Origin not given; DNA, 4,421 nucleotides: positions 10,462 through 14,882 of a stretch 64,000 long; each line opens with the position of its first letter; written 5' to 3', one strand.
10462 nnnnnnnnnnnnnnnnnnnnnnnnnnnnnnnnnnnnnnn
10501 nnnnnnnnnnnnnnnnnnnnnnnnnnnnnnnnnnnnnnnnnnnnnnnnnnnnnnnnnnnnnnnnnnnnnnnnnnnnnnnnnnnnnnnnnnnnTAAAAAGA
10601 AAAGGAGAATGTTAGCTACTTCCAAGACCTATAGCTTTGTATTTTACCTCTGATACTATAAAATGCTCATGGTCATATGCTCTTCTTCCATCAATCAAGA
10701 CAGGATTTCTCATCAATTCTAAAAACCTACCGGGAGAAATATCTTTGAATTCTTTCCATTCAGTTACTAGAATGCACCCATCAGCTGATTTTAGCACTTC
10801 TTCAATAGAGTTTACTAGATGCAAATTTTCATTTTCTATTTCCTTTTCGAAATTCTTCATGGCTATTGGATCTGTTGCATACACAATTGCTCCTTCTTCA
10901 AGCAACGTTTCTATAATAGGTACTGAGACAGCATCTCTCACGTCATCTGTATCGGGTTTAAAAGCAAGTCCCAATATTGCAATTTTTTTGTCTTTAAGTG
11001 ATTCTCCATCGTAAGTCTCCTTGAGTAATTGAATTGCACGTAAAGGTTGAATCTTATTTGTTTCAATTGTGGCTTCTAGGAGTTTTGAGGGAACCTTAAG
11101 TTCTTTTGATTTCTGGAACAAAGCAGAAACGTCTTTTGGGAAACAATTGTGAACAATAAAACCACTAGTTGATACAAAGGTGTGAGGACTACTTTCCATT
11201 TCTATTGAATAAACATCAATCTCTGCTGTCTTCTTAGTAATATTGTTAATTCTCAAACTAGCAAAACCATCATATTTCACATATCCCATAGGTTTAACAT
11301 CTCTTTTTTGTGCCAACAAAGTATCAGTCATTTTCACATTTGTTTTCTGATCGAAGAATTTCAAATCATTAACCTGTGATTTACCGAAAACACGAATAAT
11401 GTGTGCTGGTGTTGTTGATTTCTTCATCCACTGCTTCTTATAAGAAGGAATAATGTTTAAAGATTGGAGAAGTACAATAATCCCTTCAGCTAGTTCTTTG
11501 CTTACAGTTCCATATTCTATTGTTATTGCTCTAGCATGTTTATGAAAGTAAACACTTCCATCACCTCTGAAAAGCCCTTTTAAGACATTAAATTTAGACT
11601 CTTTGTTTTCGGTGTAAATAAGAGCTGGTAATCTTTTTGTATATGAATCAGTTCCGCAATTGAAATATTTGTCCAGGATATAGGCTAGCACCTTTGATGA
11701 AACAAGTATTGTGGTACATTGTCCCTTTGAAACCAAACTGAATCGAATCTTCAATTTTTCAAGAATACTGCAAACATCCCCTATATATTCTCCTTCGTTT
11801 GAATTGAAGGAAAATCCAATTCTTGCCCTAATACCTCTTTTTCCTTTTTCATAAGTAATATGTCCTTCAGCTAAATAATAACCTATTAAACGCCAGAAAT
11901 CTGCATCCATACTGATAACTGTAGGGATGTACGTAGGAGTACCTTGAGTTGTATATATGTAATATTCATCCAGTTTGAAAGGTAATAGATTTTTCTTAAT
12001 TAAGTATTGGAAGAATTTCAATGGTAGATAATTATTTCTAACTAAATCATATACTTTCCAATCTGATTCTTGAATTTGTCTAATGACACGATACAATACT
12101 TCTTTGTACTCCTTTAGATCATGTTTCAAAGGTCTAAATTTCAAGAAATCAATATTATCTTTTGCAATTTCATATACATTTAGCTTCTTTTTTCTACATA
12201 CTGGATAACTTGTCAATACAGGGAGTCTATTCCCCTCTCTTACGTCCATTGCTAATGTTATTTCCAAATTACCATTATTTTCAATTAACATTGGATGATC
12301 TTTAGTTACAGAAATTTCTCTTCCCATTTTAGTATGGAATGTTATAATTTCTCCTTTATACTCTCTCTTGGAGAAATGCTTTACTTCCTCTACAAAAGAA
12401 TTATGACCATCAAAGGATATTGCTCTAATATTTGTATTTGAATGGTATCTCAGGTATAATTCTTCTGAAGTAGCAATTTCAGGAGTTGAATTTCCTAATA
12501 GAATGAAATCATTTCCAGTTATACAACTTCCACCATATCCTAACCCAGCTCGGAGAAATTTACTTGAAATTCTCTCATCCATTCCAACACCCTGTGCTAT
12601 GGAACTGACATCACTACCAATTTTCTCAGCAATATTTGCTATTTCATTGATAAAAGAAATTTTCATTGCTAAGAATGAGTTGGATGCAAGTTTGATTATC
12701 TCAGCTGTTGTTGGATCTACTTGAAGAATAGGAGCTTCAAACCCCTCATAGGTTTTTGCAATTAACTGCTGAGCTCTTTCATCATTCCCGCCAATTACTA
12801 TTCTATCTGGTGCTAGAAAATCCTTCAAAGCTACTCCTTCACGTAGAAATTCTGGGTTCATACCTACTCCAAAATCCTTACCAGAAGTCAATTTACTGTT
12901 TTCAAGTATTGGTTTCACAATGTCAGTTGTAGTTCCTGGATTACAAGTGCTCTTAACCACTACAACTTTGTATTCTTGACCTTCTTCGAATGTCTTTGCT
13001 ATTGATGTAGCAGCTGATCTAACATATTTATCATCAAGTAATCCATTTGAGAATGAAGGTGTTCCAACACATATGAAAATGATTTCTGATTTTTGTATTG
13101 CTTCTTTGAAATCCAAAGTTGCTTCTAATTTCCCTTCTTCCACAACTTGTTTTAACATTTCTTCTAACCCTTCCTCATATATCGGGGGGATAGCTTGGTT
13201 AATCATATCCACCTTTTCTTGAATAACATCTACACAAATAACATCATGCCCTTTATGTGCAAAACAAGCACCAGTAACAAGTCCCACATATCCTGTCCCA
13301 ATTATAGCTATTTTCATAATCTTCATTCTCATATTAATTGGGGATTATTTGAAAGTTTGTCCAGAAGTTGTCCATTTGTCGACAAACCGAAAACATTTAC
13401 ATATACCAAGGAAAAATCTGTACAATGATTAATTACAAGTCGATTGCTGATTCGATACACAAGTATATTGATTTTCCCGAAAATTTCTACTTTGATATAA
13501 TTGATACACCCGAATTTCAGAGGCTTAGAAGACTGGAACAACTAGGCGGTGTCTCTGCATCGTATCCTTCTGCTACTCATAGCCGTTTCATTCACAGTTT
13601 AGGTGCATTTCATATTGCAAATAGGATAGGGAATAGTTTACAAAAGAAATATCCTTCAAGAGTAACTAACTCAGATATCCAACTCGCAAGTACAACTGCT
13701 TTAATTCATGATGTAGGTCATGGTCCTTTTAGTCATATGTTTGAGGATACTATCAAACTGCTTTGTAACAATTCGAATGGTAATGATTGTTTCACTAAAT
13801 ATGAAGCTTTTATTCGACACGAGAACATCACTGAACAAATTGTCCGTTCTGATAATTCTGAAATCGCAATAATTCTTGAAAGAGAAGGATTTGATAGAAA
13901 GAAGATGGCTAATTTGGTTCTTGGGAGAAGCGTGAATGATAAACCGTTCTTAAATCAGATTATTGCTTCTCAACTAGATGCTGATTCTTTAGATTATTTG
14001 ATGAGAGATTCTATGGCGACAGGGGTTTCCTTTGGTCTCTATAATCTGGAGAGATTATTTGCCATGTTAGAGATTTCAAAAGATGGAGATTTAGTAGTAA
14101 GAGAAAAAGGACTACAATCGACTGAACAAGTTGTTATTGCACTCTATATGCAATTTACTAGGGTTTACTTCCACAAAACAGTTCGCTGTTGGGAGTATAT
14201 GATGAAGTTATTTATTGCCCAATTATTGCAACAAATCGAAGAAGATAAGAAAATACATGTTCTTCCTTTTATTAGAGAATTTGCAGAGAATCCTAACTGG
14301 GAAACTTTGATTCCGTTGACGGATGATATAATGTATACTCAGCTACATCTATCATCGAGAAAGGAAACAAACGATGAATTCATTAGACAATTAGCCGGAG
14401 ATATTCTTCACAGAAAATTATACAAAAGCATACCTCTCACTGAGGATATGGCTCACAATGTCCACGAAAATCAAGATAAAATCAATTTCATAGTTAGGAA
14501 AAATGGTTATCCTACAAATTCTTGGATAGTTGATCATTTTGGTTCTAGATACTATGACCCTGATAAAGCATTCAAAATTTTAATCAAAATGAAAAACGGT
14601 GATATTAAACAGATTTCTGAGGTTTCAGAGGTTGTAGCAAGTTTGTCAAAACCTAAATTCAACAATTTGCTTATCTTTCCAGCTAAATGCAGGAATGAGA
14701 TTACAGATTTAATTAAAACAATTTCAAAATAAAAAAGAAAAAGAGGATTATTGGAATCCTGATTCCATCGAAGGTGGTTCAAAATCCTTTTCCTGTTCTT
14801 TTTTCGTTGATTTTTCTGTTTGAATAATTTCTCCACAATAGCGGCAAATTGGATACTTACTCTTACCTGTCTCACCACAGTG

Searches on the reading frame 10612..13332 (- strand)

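Call 29: search_protein_families(library=pfam, proteins=[window:10612-13332:-], max_evalue=0.001)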
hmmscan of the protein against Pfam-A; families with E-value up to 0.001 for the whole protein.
window:10612-13332:- (906 aa): 9 families
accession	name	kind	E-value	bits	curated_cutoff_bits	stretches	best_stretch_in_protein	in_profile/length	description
PF03721.20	UDPG_MGDP_dh_N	-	5.6e-65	218.9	27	1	6-191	1-184/187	UDP-glucose/GDP-mannose dehydrogenase family, NAD binding domain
PF00984.24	UDPG_MGDP_dh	-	7.5e-32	109.8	25.4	2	209-274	2-67/94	UDP-glucose/GDP-mannose dehydrogenase family, central domain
PF03720.21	UDPG_MGDP_dh_C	-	7e-31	107.1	30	1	785-887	1-102/103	UDP-glucose/GDP-mannose dehydrogenase family, UDP binding domain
PF14890.11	Intein_splicing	-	6.1e-14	52.6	35.8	1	288-431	11-139/155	Intein splicing domain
PF14528.11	LAGLIDADG_3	-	6.8e-14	52.3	22.5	1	580-653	3-73/82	LAGLIDADG-like domain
PF03807.23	F420_oxidored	-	9.3e-06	26.6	21.6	0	7-92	1-70/94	NADP oxidoreductase coenzyme F420-dependent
PF01210.29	NAD_Gly3P_dh_N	-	3.3e-05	24.3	23.1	1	7-97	1-85/158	NAD-dependent glycerol-3-phosphate dehydrogenase N-terminus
PF02558.23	ApbA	-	0.00014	22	22.2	1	8-89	1-74/150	Ketopantoate reductase PanE/ApbA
PF03446.21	NAD_binding_2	-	0.00019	21.9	21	0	7-140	1-105/161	NAD binding domain of 6-phosphogluconate dehydrogenase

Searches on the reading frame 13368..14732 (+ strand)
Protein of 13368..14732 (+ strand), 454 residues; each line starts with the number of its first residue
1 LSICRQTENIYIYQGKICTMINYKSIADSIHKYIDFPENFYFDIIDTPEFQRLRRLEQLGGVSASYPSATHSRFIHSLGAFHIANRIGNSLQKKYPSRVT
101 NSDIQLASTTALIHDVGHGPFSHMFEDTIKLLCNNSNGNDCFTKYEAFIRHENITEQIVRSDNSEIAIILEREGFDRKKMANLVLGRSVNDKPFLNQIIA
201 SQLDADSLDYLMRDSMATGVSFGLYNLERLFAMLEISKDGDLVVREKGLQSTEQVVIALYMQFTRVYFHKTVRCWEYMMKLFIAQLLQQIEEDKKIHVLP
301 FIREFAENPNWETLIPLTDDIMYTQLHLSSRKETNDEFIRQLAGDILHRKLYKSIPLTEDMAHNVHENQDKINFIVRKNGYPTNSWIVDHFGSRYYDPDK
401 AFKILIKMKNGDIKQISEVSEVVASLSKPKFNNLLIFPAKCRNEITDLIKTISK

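Call 29: search_protein_families(library=pfam, proteins=[window:13368-14732:+], max_evalue=0.001)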
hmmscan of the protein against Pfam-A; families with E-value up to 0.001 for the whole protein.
window:13368-14732:+ (454 aa): 2 families
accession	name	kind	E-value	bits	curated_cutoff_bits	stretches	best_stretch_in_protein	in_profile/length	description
PF01966.28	HD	-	8.9e-10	39.3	22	1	73-166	1-73/116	HD domain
PF19276.4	HD_assoc_2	-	1.5e-09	38.1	23.1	1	228-292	4-67/222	HD associated region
